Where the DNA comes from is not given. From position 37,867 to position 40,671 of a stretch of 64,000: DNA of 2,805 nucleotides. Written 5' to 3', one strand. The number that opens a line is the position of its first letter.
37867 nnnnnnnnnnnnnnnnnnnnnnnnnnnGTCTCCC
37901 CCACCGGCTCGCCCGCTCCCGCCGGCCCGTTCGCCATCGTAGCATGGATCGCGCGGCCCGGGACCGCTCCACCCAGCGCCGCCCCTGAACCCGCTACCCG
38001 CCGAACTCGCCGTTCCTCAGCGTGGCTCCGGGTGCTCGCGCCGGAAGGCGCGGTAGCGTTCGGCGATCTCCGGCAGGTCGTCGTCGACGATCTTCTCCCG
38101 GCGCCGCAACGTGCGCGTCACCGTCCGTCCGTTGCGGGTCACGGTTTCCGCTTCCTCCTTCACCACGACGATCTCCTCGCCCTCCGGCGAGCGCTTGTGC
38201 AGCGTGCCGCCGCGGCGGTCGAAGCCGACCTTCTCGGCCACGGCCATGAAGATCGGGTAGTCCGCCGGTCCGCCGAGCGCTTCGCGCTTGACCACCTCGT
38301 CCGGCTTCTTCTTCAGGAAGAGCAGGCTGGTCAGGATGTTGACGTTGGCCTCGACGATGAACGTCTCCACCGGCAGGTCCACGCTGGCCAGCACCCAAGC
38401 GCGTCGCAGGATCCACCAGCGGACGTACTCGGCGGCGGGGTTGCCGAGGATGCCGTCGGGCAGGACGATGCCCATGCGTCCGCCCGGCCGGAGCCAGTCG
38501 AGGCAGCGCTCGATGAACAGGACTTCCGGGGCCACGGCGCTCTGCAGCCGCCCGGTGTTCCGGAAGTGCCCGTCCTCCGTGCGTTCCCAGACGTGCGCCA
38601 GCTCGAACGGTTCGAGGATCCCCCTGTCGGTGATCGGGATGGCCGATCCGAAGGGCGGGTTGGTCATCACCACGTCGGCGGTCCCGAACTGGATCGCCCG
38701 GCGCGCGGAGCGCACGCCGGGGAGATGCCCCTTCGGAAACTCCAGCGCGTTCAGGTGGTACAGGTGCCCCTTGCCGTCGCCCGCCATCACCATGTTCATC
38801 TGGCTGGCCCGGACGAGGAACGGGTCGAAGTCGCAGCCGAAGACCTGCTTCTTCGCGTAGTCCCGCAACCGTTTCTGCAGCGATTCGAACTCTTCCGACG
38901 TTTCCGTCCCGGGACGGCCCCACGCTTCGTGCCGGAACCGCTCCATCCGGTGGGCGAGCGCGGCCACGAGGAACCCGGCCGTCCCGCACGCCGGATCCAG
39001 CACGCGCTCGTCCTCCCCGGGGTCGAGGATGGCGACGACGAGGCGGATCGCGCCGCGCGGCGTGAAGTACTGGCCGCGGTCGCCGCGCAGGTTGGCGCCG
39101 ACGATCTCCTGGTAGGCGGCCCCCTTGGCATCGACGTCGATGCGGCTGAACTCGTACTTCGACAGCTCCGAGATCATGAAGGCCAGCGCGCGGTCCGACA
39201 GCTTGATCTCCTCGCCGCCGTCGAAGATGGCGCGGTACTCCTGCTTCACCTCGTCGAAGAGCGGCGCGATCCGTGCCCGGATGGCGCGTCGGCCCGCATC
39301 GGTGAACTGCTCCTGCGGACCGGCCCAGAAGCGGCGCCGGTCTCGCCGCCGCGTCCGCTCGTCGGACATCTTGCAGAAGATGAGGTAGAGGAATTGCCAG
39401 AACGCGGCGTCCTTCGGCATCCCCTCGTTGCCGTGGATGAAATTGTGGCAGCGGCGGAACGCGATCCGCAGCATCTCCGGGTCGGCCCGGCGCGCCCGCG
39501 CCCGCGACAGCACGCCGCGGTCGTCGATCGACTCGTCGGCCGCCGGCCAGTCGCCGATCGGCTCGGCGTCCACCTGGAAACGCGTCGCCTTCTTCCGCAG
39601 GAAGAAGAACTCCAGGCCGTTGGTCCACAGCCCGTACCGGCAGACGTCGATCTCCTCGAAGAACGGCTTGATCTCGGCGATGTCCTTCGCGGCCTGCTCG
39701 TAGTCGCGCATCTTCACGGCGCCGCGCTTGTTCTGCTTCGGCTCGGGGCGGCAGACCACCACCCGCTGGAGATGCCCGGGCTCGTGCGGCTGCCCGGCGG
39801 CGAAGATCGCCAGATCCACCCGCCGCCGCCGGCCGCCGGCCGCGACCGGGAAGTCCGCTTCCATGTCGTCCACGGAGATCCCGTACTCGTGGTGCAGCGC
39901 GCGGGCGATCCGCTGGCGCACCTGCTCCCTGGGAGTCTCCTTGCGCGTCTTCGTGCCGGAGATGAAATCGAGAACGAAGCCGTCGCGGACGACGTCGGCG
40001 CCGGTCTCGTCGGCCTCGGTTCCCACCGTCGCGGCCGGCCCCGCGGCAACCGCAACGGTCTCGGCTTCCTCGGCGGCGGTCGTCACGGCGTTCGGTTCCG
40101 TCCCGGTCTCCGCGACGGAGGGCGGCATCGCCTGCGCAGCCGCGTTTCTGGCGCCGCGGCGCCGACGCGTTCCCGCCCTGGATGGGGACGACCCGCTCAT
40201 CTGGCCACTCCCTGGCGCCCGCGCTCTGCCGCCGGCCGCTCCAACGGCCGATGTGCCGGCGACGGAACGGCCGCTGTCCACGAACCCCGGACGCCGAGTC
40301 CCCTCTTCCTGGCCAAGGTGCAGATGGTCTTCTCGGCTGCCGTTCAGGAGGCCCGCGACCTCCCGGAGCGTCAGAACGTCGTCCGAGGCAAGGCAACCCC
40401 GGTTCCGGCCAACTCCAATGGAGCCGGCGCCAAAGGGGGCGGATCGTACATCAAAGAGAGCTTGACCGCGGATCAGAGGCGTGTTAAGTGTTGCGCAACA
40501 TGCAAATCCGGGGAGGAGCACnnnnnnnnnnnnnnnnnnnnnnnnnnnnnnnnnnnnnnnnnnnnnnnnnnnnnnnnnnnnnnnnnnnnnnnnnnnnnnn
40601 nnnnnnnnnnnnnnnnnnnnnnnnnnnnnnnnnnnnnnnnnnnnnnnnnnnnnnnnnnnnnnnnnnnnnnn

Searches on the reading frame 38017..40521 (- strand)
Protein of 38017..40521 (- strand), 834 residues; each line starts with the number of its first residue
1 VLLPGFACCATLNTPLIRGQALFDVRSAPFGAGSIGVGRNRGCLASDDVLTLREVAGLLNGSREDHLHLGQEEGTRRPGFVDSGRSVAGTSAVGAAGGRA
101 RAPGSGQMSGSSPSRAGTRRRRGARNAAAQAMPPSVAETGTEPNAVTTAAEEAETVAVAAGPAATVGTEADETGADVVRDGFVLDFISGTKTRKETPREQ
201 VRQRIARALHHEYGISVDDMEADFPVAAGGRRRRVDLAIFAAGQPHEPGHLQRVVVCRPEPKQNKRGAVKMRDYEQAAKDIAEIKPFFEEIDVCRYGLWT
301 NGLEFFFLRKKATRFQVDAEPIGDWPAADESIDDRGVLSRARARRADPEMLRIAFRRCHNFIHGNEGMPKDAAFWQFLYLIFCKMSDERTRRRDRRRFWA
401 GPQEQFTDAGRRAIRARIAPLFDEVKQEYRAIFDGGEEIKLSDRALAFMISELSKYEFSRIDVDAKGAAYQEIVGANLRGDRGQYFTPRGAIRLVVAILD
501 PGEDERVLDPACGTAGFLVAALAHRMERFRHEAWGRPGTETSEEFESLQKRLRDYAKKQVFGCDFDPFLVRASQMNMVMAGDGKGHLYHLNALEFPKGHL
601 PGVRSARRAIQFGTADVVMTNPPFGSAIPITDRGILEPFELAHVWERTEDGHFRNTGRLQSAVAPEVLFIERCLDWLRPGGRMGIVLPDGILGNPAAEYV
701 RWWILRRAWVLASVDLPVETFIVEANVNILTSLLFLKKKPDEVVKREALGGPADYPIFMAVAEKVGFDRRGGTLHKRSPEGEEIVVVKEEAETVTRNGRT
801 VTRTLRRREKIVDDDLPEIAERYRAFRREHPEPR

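Call 9: search_protein_families(library=padloc, proteins=[window:38017-40521:-], max_evalue=0.01)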
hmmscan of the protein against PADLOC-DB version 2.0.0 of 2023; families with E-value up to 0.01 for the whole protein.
window:38017-40521:- (834 aa): 42 families (the best 25 are shown)
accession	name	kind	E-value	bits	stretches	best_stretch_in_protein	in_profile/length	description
PDLC03318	MTase_II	-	5.5e-258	856.1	1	175-833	13-721/723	Type II methyltransferase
PDLC04134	mad2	-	3.6e-95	317.6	1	198-831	5-492/492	mads_2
PDLC03034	MTase_I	-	4.1e-68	228.3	1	191-782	51-627/672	Type I methyltransferase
PDLC03018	MTase_I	-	8.4e-60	201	3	195-528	22-352/749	Type I methyltransferase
PDLC03030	MTase_I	-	8.6e-47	157.9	1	315-743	152-586/670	Type I methyltransferase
PDLC03218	MTase_II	-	7.8e-40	135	1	437-770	219-507/532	Type II methyltransferase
PDLC03021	MTase_I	-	6.4e-37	125.5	1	429-739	108-378/491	Type I methyltransferase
PDLC03317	MTase_II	-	1.8e-33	113.9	1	353-771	165-558/831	Type II methyltransferase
PDLC03026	MTase_I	-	5.1e-32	109.7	1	374-741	28-358/487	Type I methyltransferase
PDLC03357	MTase_II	-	5.8e-31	105.5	1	353-740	6-336/620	Type II methyltransferase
PDLC03025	MTase_I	-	1.2e-22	78.3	1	430-738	106-371/569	Type I methyltransferase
PDLC03023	MTase_I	-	1.8e-21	74.2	2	660-767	570-688/716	Type I methyltransferase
PDLC03024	MTase_I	-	2.2e-16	57.4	1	661-768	486-596/628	Type I methyltransferase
PDLC03311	MTase_II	-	3.1e-13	47.2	1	613-739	100-209/464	Type II methyltransferase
PDLC03031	MTase_I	-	7e-13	45.7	1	439-745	135-410/834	Type I methyltransferase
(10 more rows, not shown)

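Call 20: search_protein_families(library=ncbifam, proteins=[window:38017-40521:-], max_evalue=0.01)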
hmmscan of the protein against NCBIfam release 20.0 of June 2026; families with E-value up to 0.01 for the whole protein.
window:38017-40521:- (834 aa): 5 families
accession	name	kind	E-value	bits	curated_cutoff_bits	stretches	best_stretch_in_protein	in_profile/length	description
NF047738.1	antiphage_MADS2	equivalog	9.8e-295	979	720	1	179-826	2-654/654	methylation-associated defense system DNA methyltransferase MAD2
TIGR00497.1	hsdM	equivalog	0.00018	20.4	242.75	0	649-741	330-420/515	type I restriction-modification system subunit M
NF033451.1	BREX_2_MTaseX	equivalog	0.00092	17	400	1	504-580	224-289/1185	BREX-2 system adenine-specific DNA-methyltransferase PglX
NF033455.1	BREX_6_MTaseX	exception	0.001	16.6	900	1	504-573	329-392/1319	BREX-6 system adenine-specific DNA-methyltransferase PglX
NF008748.0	PRK11783.1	equivalog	0.0073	14.6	466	0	504-626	193-317/704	bifunctional 23S rRNA (guanine(2069)-N(7))-methyltransferase RlmK/23S rRNA (guanine(2445)-N(2))-methyltransferase RlmL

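Call 50: search_protein_families(library=pfam, proteins=[window:38017-40521:-], max_evalue=0.01)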
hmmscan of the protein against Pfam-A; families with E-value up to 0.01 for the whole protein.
window:38017-40521:- (834 aa): 4 families
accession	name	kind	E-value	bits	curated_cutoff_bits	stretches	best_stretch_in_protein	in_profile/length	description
PF02384.22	N6_Mtase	-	6.4e-28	98.4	20.4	1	468-742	8-236/311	N-6 DNA Methylase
PF13588.12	HSDR_N_2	-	2.4e-08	34.5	25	1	198-312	2-98/110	Type I restriction enzyme R protein N terminus (HSDR_N)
PF01170.24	UPF0020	-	1.5e-06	28.5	22.3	1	500-628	25-135/197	RMKL-like, methyltransferase domain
PF07669.17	Eco57I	-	0.0008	20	25.3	1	610-715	70-164/171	Eco57I restriction-modification methylase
